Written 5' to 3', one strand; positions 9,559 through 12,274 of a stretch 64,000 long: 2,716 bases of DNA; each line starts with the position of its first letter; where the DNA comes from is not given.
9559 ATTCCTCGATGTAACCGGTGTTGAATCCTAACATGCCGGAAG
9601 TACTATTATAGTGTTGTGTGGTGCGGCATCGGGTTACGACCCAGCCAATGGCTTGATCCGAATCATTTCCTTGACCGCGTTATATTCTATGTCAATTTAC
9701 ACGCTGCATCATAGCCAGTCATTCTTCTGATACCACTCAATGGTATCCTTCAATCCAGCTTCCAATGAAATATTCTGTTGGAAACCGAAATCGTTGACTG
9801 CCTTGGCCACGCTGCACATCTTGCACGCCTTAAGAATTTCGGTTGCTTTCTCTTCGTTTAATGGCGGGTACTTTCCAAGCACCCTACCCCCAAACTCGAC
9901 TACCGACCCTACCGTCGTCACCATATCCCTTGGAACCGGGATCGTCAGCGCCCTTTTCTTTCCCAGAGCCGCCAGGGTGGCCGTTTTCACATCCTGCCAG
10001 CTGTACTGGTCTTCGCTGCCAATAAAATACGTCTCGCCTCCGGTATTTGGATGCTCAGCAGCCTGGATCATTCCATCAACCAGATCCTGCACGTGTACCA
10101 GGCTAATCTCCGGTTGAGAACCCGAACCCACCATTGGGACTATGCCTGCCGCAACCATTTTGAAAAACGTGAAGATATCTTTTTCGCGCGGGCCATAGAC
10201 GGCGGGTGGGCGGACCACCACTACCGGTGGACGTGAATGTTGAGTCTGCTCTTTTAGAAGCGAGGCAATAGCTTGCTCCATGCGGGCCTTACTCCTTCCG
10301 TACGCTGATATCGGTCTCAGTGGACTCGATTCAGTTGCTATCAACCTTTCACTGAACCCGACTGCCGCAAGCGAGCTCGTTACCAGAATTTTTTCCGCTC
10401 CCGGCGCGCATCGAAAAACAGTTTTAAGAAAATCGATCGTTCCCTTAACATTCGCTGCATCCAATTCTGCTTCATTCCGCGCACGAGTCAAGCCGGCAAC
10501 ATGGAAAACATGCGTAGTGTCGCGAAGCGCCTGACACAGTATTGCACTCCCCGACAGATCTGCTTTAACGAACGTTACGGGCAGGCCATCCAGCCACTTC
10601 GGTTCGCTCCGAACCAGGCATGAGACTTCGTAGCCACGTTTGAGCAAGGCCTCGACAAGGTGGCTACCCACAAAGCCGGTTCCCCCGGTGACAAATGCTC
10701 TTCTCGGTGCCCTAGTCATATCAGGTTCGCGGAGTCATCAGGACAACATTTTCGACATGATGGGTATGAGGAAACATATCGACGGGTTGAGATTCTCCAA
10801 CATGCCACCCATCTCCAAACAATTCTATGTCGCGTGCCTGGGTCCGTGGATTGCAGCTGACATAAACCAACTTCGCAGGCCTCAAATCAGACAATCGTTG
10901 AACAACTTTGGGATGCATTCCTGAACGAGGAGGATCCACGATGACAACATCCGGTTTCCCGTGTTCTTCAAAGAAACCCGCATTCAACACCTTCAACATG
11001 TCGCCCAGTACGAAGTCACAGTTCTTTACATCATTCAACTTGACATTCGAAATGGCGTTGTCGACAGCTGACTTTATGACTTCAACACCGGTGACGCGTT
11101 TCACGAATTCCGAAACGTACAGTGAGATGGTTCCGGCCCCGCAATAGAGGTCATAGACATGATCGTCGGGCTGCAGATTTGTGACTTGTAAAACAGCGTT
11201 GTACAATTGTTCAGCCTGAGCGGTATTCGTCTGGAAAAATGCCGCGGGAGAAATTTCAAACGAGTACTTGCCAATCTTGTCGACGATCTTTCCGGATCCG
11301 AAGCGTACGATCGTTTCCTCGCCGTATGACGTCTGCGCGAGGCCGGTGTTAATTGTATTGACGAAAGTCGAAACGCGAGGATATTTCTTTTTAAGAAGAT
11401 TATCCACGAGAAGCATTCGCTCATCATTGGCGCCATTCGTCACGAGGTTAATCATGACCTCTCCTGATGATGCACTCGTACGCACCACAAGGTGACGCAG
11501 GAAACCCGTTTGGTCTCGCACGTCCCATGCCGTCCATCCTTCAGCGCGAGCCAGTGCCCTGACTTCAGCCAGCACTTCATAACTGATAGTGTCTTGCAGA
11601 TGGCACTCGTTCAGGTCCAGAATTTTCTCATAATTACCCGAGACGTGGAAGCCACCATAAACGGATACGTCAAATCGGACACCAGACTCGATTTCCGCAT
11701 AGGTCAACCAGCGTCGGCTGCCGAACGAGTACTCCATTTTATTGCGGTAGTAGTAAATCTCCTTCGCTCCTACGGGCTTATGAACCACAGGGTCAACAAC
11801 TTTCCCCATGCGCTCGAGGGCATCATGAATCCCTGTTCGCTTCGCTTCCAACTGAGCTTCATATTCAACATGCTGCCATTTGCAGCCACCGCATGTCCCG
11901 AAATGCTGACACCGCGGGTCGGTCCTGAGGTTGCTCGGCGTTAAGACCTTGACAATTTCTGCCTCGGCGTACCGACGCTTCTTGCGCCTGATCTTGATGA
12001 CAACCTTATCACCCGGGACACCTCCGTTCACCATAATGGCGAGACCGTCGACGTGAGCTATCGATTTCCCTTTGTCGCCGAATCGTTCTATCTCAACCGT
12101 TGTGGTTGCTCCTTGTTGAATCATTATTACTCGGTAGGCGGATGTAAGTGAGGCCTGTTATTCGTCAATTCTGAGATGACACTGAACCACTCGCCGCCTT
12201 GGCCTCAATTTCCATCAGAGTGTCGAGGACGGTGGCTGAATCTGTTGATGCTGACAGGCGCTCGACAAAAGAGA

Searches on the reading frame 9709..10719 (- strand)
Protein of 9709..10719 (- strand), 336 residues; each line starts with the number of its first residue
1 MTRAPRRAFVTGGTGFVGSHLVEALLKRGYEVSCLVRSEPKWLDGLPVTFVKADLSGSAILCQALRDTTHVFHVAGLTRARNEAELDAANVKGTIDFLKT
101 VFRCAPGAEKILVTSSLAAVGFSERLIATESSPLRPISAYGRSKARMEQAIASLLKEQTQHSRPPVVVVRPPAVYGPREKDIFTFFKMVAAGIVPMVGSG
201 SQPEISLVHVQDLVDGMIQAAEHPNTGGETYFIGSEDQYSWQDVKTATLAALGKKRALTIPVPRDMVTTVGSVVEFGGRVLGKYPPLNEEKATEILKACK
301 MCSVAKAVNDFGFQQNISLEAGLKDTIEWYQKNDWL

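Call 109: search_protein_families(library=pfam, proteins=[window:9709-10719:-], max_evalue=0.00001)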
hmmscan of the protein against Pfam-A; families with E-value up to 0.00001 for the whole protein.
window:9709-10719:- (336 aa): 7 families
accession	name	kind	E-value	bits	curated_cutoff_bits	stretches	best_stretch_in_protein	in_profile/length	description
PF01370.27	Epimerase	-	3.3e-33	115.5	20.9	1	9-234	2-240/240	NAD dependent epimerase/dehydratase family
PF16363.11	GDP_Man_Dehyd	-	6.9e-22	78.8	27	1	9-325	1-331/332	GDP-mannose 4,6 dehydratase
PF01073.25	3Beta_HSD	-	8e-21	74.7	22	1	10-256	2-272/280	3-beta hydroxysteroid dehydrogenase/isomerase family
PF07993.18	NAD_binding_4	-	1.3e-14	54.5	20.1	1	10-39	1-33/258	Male sterility protein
PF04321.23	RmlD_sub_bind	-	2.2e-13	50.3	27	1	8-264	3-243/287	RmlD substrate binding domain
PF05368.20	NmrA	-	2.5e-09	37.6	27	1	9-80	6-80/298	NmrA-like family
PF13460.12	NAD_binding_10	-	5.1e-09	36.7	27.2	1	12-173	1-145/184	NAD(P)H-binding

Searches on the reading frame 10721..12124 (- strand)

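Call 109: search_protein_families(library=pfam, proteins=[window:10721-12124:-], max_evalue=0.00001)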
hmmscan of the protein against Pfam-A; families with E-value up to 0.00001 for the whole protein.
window:10721-12124:- (467 aa): 5 families
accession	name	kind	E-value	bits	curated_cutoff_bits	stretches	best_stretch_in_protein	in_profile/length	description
PF05958.17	tRNA_U5-meth_tr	-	2.1e-25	89.9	23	1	287-464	170-355/357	tRNA (Uracil-5-)-methyltransferase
PF01938.26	TRAM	-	7e-10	39.1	21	1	4-58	4-61/61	TRAM domain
PF13847.12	Methyltransf_31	-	2e-07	31.2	27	1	319-397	3-81/145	Methyltransferase domain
PF05175.20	MTS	-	5.6e-07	29.8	23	1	310-399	25-107/170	Methyltransferase small domain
PF01135.25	PCMT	-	8.1e-06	26.2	20.3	0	284-375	38-132/210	Protein-L-isoaspartate(D-aspartate) O-methyltransferase (PCMT)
